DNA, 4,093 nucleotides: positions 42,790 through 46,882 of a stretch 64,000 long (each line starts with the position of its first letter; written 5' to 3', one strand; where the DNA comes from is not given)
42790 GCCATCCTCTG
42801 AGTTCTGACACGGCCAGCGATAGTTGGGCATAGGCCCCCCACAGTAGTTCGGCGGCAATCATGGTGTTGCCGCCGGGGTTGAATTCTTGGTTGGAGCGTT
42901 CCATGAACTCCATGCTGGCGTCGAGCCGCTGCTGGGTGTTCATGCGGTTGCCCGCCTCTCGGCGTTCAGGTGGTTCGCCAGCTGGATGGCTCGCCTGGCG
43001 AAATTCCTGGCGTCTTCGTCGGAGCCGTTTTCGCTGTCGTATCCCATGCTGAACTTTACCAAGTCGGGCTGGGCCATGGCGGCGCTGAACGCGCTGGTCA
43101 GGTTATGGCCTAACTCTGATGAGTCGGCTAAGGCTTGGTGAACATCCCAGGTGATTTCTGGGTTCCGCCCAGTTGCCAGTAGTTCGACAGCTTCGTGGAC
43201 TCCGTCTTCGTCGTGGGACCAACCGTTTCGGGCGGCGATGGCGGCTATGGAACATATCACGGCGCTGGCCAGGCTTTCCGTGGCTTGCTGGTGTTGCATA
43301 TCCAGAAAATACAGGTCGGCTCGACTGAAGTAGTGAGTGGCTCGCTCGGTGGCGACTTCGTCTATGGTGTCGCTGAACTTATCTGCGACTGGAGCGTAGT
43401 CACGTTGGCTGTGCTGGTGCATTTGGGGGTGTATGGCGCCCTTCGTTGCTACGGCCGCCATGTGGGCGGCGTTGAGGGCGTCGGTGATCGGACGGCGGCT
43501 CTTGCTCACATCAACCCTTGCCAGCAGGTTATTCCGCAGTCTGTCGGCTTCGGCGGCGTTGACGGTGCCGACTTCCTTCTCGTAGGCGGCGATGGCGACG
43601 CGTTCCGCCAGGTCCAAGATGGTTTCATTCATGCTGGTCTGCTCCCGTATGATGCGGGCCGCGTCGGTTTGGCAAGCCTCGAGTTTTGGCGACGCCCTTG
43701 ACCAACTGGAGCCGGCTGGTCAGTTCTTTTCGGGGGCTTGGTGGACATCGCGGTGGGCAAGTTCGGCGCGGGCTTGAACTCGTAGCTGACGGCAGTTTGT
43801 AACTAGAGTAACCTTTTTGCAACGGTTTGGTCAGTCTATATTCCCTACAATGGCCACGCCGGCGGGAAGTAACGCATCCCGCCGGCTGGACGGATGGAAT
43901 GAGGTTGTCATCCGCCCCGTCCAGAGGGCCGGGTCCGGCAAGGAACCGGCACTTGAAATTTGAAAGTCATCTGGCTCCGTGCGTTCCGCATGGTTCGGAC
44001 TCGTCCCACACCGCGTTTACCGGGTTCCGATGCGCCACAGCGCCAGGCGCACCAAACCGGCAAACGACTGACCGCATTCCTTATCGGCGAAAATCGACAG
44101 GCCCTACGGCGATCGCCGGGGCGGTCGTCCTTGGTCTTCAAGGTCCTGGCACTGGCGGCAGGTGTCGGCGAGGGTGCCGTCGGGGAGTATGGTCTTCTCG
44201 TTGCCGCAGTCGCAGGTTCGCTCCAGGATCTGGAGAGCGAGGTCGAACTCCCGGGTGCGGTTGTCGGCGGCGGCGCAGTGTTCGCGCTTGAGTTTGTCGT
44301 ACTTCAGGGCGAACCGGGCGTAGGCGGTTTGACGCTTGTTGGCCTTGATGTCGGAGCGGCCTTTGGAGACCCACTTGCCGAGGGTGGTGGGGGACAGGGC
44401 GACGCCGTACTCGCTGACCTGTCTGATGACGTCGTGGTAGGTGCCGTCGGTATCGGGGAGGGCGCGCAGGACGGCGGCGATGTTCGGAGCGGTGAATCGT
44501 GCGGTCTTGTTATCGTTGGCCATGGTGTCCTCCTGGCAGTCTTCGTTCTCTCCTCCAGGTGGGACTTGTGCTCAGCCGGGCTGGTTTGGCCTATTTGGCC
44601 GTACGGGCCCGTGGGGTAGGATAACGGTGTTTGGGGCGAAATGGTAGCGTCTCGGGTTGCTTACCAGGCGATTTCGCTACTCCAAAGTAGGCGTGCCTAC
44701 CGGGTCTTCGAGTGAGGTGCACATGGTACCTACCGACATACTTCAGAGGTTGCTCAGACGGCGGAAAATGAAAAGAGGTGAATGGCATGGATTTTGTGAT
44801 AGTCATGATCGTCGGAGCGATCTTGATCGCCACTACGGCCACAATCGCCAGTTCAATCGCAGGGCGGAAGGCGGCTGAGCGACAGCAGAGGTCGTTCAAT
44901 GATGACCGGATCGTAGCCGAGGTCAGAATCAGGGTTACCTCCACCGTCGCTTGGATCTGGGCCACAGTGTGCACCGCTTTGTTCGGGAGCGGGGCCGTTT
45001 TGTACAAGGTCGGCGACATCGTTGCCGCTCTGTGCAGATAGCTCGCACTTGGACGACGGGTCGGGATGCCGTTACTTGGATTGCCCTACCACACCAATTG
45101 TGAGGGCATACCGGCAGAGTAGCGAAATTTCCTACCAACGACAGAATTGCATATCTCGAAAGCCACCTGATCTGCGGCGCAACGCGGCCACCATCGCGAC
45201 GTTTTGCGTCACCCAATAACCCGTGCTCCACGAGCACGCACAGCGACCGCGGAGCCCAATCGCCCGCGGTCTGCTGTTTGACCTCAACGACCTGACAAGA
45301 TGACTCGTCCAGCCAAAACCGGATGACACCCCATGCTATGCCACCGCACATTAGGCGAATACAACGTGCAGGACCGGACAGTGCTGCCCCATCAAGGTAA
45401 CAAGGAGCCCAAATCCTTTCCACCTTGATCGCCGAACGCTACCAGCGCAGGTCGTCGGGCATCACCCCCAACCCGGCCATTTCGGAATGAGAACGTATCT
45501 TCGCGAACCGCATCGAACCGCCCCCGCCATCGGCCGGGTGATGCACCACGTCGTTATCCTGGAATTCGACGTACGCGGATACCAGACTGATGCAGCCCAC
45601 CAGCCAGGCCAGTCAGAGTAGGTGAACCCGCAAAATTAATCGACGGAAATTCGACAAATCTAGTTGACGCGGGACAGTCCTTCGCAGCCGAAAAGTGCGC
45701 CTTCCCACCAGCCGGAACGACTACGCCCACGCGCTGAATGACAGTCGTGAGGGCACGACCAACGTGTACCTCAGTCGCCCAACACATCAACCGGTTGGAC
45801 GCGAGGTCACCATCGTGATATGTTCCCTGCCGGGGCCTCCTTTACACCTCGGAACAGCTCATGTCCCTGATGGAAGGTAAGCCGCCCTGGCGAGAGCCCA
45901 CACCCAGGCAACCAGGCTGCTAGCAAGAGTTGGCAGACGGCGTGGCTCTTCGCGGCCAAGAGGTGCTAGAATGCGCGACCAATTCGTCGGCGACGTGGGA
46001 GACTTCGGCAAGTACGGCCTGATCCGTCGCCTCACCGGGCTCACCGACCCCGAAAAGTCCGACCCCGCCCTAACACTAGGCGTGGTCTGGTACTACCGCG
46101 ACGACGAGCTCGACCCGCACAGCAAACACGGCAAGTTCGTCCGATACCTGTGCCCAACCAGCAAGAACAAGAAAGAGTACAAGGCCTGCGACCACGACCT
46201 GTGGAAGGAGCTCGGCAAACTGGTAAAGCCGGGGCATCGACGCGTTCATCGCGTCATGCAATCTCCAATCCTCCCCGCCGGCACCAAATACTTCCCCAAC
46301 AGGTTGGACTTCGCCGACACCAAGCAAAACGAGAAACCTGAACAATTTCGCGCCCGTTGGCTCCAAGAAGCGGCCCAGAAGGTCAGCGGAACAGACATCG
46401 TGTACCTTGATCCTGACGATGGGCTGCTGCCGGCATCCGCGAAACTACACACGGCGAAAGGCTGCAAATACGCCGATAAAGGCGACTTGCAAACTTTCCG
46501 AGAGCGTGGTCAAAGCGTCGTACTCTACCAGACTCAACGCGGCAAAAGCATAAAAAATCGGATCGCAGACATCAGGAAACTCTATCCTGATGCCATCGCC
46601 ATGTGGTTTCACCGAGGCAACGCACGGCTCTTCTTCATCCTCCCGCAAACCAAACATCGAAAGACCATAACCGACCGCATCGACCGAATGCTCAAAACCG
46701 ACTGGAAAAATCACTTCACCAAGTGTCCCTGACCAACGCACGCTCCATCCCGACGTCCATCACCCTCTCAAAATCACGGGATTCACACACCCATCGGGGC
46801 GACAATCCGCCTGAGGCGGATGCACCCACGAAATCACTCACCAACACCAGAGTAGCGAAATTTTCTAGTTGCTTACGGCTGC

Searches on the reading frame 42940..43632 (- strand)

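Call 13: search_protein_families(library=pfam, proteins=[window:42940-43632:-], max_evalue=0.01)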
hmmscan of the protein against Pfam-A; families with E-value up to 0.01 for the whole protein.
window:42940-43632:- (230 aa): 0 families

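Call 32: search_protein_families(library=pfam, proteins=[window:42940-43632:-], max_evalue=1)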
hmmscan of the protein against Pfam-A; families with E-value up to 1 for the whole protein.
window:42940-43632:- (230 aa): 1 family
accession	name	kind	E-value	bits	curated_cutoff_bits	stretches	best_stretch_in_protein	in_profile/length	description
PF09364.15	XFP_N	-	0.06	12.6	23.7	1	141-202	107-170/364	XFP N-terminal domain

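Call 33: search_protein_families(library=phrogs, proteins=[window:42940-43632:-], max_evalue=0.01)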
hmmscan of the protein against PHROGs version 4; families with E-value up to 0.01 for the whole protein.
window:42940-43632:- (230 aa): 0 families

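Call 85: search_protein_families(library=ncbifam, proteins=[window:42940-43632:-], max_evalue=0.01)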
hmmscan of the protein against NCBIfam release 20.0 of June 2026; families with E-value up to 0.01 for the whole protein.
window:42940-43632:- (230 aa): 0 families

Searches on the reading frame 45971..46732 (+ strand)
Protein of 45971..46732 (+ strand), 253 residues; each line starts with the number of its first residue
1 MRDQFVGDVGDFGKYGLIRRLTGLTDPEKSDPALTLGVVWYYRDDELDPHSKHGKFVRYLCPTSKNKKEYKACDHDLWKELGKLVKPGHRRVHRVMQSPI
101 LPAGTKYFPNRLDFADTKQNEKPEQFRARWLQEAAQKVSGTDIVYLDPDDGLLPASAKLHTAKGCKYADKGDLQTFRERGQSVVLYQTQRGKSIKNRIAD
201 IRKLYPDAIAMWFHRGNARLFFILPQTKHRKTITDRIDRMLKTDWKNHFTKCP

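Call 13: search_protein_families(library=pfam, proteins=[window:45971-46732:+], max_evalue=0.01)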
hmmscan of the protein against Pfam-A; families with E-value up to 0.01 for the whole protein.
window:45971-46732:+ (253 aa): 0 families

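Call 32: search_protein_families(library=pfam, proteins=[window:45971-46732:+], max_evalue=1)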
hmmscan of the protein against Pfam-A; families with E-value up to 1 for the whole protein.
window:45971-46732:+ (253 aa): 1 family
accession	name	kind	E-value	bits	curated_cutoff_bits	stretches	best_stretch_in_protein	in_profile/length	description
PF05830.17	NodZ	-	0.092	12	28.3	1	168-244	95-163/322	Nodulation protein Z (NodZ)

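Call 33: search_protein_families(library=phrogs, proteins=[window:45971-46732:+], max_evalue=0.01)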
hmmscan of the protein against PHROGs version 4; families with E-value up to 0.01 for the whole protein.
window:45971-46732:+ (253 aa): 1 family
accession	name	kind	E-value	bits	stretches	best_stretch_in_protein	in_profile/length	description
phrog_20715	-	unknown function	0.0036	18.7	0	36-76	40-76/95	-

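Call 85: search_protein_families(library=ncbifam, proteins=[window:45971-46732:+], max_evalue=0.01)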
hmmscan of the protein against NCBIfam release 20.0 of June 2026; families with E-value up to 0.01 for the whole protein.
window:45971-46732:+ (253 aa): 0 families
